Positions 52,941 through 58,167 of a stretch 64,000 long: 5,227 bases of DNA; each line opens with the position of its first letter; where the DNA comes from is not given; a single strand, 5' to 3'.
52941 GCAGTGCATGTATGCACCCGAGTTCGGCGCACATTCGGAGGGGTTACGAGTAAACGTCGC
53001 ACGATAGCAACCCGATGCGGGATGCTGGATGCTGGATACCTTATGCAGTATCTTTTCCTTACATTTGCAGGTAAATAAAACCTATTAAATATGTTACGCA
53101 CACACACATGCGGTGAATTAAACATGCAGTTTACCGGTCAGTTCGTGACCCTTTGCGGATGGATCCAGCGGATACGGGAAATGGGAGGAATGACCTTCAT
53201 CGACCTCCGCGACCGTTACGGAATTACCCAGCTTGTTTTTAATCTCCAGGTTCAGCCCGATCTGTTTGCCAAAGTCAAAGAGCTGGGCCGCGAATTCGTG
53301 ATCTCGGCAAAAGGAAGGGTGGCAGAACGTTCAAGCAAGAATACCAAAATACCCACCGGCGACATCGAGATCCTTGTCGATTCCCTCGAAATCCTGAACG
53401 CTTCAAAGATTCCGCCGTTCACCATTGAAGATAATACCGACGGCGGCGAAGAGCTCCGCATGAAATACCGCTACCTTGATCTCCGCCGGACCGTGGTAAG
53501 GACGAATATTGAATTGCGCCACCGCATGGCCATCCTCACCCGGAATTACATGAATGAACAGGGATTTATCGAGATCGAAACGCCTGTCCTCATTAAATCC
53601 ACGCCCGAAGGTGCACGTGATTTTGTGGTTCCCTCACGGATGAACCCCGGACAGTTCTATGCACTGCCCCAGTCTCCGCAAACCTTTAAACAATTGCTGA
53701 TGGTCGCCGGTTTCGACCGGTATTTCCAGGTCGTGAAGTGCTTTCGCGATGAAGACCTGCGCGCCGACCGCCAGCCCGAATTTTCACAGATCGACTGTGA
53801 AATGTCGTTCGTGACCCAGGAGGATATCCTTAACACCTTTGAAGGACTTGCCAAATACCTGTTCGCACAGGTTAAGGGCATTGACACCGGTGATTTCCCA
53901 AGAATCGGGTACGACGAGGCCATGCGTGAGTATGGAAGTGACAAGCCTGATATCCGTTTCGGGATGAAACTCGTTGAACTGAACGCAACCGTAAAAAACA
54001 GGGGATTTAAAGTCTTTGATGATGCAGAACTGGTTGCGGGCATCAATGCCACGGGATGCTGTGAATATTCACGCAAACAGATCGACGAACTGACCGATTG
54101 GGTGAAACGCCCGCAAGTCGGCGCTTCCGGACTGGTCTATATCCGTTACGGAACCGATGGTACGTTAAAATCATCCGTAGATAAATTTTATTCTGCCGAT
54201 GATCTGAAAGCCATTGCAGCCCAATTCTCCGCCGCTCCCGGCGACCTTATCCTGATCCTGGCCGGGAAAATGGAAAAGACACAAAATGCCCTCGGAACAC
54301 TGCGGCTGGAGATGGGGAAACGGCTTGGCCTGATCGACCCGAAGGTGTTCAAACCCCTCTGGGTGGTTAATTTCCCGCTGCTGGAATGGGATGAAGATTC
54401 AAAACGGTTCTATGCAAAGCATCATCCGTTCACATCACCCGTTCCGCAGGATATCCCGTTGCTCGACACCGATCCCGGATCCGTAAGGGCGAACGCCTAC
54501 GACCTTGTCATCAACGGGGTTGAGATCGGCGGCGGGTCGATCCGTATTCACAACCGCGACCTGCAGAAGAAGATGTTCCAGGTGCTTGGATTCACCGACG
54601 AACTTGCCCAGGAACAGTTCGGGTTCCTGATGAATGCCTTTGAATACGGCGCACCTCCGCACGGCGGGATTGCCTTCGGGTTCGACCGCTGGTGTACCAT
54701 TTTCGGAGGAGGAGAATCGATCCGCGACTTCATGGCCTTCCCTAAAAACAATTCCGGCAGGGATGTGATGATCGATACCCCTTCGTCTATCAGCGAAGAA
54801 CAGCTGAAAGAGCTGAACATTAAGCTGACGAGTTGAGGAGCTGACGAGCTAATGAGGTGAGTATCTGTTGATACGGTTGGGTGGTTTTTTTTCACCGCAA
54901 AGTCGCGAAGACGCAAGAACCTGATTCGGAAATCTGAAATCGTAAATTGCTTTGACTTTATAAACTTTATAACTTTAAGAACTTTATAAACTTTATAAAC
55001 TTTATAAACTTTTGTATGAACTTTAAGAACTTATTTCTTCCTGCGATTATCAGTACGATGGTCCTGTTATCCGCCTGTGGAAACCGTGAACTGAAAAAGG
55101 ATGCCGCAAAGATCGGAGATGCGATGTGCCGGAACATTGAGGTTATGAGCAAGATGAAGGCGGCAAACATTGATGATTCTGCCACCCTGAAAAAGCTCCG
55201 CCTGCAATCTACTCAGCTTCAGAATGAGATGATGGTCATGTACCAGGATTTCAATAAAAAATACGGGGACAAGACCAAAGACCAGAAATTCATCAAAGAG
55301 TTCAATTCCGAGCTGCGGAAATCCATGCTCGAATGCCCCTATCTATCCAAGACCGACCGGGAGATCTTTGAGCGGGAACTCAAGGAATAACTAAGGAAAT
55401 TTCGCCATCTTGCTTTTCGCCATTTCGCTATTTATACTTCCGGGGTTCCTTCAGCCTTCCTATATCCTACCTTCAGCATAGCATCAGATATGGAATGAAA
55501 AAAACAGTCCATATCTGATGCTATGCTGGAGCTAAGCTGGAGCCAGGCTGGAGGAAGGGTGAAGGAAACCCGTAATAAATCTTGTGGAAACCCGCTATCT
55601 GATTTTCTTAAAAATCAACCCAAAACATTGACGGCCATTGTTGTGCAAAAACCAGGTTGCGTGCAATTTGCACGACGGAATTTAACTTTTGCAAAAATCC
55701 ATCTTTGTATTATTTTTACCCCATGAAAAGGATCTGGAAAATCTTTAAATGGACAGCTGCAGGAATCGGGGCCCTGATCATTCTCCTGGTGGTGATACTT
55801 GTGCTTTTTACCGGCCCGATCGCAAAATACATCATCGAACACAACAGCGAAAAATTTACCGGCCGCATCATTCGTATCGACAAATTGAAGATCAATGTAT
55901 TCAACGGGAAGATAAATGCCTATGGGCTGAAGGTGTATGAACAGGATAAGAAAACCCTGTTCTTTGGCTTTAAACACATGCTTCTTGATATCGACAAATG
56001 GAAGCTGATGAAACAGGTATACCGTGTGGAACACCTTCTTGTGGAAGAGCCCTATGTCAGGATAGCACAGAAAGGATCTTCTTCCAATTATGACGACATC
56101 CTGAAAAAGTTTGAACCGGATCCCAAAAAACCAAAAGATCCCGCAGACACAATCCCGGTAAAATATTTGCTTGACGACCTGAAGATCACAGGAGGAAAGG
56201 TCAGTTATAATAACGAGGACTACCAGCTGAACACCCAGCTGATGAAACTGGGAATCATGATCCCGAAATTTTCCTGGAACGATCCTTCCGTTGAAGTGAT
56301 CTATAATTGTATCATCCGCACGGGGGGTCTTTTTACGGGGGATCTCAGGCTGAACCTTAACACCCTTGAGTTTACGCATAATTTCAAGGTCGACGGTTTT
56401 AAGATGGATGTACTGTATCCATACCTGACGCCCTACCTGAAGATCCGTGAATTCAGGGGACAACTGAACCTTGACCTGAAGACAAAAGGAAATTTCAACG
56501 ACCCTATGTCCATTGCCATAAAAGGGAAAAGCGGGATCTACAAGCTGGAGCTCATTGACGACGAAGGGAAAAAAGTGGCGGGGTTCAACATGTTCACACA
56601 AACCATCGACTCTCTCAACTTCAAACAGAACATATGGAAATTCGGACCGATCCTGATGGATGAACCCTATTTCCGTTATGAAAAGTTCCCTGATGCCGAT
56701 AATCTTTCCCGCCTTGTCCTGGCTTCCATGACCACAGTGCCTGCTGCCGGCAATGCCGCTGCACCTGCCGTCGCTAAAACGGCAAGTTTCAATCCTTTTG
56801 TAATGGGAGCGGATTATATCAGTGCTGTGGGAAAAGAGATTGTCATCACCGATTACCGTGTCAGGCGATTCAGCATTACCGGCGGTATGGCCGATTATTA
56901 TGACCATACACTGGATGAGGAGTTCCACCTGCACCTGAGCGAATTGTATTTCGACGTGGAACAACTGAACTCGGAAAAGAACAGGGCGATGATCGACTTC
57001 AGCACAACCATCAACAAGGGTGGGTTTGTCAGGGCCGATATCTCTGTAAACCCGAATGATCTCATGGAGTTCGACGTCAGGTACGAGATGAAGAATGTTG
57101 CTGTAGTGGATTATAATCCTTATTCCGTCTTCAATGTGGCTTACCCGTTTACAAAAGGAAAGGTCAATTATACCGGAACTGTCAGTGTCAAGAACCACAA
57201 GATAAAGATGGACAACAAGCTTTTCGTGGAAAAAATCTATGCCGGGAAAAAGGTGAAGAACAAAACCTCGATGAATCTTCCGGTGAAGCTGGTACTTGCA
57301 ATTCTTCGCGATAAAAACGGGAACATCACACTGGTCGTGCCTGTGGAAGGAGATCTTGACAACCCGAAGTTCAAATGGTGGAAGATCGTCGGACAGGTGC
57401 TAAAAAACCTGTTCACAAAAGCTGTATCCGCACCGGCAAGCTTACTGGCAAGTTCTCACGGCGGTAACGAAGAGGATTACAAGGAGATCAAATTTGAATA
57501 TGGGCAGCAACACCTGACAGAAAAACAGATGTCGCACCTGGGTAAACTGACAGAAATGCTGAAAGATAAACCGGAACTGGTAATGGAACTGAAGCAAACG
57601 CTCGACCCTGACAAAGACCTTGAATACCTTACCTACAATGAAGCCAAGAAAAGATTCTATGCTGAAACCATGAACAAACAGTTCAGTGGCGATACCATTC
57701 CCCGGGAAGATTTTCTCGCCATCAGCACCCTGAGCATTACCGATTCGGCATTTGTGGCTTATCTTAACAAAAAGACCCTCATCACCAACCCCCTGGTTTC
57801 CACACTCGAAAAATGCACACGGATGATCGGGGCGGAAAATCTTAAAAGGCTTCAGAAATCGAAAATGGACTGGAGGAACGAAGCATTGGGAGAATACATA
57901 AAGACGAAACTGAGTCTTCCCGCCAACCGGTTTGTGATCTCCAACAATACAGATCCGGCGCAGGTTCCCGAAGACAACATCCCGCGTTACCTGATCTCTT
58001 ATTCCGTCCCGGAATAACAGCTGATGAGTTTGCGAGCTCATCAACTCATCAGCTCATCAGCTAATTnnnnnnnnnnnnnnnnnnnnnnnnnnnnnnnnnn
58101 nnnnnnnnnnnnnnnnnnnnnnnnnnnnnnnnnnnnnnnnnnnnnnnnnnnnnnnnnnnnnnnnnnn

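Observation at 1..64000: Intergenic DNA is assembled from a small set of 7-9 nt period repeat families used in a recurring order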

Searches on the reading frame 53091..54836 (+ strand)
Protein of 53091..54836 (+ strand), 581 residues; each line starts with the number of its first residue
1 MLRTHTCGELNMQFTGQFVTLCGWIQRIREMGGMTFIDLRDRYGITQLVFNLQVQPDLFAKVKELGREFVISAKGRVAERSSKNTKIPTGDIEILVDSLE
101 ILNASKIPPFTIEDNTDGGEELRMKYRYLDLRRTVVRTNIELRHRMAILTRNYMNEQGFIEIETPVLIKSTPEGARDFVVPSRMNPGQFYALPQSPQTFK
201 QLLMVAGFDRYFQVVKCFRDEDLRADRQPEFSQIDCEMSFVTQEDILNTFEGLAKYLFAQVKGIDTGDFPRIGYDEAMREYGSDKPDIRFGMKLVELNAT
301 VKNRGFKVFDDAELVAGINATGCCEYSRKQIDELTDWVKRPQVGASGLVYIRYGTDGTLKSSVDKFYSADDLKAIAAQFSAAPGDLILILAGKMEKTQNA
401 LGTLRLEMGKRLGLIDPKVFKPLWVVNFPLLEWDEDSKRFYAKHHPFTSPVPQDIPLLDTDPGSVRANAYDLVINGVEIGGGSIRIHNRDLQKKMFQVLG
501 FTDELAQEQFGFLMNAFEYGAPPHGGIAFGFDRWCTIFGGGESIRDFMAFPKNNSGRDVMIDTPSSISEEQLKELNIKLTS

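Call 94: search_protein_families(library=pfam, proteins=[window:53091-54836:+], max_evalue=0.00001)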
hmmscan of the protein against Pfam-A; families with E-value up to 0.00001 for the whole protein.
window:53091-54836:+ (581 aa): 3 families
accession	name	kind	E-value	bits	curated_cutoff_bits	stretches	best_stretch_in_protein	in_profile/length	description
PF00152.25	tRNA-synt_2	-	1.4e-118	395.9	25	1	120-553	2-307/308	tRNA synthetases class II (D, K and N)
PF01336.31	tRNA_anti-codon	-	3.6e-16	59.3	27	1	19-102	1-75/75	OB-fold nucleic acid binding domain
PF02938.19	GAD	-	3.5e-13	50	23.4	1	312-401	8-95/95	GAD domain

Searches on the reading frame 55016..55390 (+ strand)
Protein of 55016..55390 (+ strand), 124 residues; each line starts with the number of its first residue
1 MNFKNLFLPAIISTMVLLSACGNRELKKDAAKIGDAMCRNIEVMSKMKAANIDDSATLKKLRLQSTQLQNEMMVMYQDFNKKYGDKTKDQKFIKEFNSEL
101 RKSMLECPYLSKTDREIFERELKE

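Call 35: find_encoding_contigs(protein=window:55016-55390:+, flank=6000, max_places=10)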
Protein window:55016-55390:+ (124 aa): no gene with exactly this product is on record in the collection.

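Call 49: search_protein_families(library=ncbifam, proteins=[window:55016-55390:+], max_evalue=0.01)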
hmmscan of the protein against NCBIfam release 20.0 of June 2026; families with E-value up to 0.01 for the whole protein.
window:55016-55390:+ (124 aa): 1 family
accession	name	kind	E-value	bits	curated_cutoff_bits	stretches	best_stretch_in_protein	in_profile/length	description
NF042930.1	EF0163_fam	equivalog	0.0028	17.2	65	1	8-104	3-95/165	EF0163 family protein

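Call 94: search_protein_families(library=pfam, proteins=[window:55016-55390:+], max_evalue=0.00001)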
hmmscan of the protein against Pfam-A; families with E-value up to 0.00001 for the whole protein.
window:55016-55390:+ (124 aa): 0 families

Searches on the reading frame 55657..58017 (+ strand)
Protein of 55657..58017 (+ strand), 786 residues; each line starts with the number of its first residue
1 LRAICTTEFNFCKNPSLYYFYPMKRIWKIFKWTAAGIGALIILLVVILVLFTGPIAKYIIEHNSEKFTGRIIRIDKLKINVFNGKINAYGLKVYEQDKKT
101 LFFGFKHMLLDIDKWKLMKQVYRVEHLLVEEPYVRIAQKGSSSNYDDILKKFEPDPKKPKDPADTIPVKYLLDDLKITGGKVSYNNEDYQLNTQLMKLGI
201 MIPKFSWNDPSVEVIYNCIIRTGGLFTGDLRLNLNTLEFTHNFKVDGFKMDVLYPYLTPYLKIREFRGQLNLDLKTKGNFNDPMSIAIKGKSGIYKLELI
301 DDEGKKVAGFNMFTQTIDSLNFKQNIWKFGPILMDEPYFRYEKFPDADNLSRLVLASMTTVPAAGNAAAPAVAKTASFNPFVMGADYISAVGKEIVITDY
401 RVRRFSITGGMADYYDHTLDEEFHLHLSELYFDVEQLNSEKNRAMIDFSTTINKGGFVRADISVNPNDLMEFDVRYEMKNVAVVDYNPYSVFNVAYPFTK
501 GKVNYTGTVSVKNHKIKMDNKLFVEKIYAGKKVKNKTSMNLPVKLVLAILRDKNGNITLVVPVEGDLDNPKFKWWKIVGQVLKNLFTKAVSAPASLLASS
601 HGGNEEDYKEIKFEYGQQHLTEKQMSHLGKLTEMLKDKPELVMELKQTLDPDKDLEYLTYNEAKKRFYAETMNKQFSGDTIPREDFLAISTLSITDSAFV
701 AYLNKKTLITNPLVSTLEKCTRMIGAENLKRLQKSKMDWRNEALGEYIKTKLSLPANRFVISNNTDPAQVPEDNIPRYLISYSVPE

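Call 94: search_protein_families(library=pfam, proteins=[window:55657-58017:+], max_evalue=0.00001)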
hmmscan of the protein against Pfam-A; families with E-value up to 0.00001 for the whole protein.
window:55657-58017:+ (786 aa): 1 family
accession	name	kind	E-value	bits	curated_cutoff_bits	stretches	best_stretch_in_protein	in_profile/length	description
PF05359.17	DUF748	-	1e-105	355.3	50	2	224-697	512-962/1037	Domain of Unknown Function (DUF748)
